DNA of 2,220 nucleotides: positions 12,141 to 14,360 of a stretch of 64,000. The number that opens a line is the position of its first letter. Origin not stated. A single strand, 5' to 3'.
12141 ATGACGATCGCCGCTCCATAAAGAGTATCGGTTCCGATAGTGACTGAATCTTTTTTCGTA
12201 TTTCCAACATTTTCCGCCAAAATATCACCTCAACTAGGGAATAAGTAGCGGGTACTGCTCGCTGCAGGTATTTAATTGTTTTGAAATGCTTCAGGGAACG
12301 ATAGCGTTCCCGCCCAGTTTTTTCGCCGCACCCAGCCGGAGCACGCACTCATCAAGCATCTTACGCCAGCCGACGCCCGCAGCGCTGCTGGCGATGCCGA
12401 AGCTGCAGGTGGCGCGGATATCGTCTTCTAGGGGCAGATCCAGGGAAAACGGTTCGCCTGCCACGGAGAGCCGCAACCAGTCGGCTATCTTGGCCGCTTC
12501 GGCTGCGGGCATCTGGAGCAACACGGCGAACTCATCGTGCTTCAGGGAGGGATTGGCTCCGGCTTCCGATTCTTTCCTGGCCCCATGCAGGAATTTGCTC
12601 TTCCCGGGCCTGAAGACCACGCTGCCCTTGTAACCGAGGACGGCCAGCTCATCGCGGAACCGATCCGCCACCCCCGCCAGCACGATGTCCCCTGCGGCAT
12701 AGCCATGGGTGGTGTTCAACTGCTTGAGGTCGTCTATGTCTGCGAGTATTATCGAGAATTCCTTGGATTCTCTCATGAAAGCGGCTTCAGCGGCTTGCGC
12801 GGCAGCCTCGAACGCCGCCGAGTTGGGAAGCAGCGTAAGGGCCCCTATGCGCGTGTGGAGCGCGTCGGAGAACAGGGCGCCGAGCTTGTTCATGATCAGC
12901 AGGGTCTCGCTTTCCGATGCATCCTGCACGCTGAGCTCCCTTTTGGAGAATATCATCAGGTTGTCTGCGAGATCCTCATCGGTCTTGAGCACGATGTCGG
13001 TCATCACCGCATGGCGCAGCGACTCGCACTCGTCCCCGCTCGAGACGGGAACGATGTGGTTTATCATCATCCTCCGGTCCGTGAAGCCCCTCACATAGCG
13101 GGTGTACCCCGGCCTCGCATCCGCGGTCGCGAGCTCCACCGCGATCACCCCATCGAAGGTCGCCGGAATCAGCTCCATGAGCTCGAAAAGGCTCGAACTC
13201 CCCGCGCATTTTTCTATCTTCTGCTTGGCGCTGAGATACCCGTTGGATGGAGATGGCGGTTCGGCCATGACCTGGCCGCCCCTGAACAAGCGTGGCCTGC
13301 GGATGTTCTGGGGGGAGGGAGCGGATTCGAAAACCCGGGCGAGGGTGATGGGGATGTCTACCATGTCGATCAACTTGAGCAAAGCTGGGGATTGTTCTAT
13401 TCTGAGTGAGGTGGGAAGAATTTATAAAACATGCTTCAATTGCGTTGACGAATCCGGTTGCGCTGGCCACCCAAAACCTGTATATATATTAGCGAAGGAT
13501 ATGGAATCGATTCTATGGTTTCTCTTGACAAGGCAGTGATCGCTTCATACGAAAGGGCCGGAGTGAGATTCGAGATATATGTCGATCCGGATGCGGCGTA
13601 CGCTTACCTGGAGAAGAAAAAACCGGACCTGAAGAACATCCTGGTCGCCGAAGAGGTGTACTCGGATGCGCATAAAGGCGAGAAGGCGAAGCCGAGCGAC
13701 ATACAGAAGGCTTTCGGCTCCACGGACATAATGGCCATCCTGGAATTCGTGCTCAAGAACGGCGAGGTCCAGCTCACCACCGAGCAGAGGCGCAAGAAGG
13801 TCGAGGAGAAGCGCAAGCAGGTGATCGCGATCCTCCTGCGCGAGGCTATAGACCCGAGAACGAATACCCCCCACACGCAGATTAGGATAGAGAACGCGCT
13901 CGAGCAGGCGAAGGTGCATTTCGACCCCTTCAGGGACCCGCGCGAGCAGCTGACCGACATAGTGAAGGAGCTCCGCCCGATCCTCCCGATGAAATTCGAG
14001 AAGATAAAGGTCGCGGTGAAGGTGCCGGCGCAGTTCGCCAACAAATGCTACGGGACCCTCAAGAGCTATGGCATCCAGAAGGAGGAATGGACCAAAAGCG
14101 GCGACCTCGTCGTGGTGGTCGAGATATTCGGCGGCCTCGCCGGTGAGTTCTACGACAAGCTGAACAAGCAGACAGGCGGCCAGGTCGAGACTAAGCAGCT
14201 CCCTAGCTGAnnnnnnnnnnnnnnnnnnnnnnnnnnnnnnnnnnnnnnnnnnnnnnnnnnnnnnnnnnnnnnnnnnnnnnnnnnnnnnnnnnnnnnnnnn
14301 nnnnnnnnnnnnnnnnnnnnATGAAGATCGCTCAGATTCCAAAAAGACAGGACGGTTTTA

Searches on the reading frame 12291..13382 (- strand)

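Call 71: search_protein_families(library=pfam, proteins=[window:12291-13382:-], max_evalue=0.0001)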
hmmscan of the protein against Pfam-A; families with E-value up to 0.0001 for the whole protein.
window:12291-13382:- (363 aa): 1 family
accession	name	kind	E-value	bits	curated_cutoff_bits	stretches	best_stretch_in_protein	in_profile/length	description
PF00990.26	GGDEF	-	1e-13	51.8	23.8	1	181-265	5-85/161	Diguanylate cyclase, GGDEF domain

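Call 80: search_protein_families(library=ncbifam, proteins=[window:12291-13382:-], max_evalue=0.001)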
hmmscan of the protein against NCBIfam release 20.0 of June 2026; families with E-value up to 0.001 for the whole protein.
window:12291-13382:- (363 aa): 14 families
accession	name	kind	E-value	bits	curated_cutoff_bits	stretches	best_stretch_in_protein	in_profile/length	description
TIGR00254.1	GGDEF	domain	3.2e-14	53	37.4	1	179-245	7-73/168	diguanylate cyclase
NF007423.1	PRK09966.1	equivalog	8.1e-14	51.3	325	1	181-246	243-308/390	diguanylate cyclase DgcN/YfiN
NF007135.0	PRK09581.1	equivalog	2.9e-11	42.8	474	1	182-246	297-361/457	PleD family two-component system response regulator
NF038266.1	diguan_SiaD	equivalog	1.2e-10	41.3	290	1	181-246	98-163/252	biofilm regulation diguanylate cyclase SiaD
NF007380.0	PRK09894.1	equivalog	5.3e-10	39.1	256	1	177-245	129-195/296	diguanylate cyclase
NF041606.1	dguan_cyc_DgcA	equivalog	3e-09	36.3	370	1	205-241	206-242/340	diguanylate cyclase DgcA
NF051473.1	DigCycDgcsShew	equivalog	1.2e-08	34.7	400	1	180-241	138-199/291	diguanylate cyclase DgcS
NF047872.1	GGDEF_GdpS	equivalog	1.1e-06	28.1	400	1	181-242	191-252/355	GGDEF domain-containing protein GdpS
NF045675.1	PhdiestaseDibA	equivalog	2.1e-06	26.4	980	1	180-245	206-271/623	phosphodiesterase DibA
NF011955.1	PRK15426.1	equivalog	3.4e-06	25.5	408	1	181-241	402-462/564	cellulose biosynthesis regulator diguanylate cyclase DgcQ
NF007298.0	PRK09776.1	equivalog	4.9e-06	24.7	1135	1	173-244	683-751/1111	diguanylate cyclase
NF050064.1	BlResRespRegCbrR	equivalog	0.00023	20.2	600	1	180-246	257-323/415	bile resistance response regulator CbrR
NF008467.0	PRK11359.1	equivalog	0.00028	19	857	1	181-248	380-444/800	oxygen-sensing cyclic-di-GMP phosphodiesterase DosP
NF047654.1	DiguCycDgcRLepto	equivalog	0.00033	19.7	500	1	202-246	158-202/295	diguanylate cyclase DgcR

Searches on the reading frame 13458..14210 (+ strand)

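Call 71: search_protein_families(library=pfam, proteins=[window:13458-14210:+], max_evalue=0.0001)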
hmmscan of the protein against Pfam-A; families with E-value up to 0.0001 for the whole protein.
window:13458-14210:+ (250 aa): 3 families
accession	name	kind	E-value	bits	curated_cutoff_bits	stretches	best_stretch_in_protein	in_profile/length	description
PF01172.24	SBDS_N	-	1.4e-23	83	24.6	1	26-112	2-88/88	Shwachman-Bodian-Diamond syndrome (SBDS) N-terminal domain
PF09377.16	SBDS_domain_II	-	2.7e-18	66.1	27.2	1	120-181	1-62/62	SBDS protein, domain II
PF20268.4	SBDS_C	-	1.2e-15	57.6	27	1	183-246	1-67/71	SBDS protein, C-terminal domain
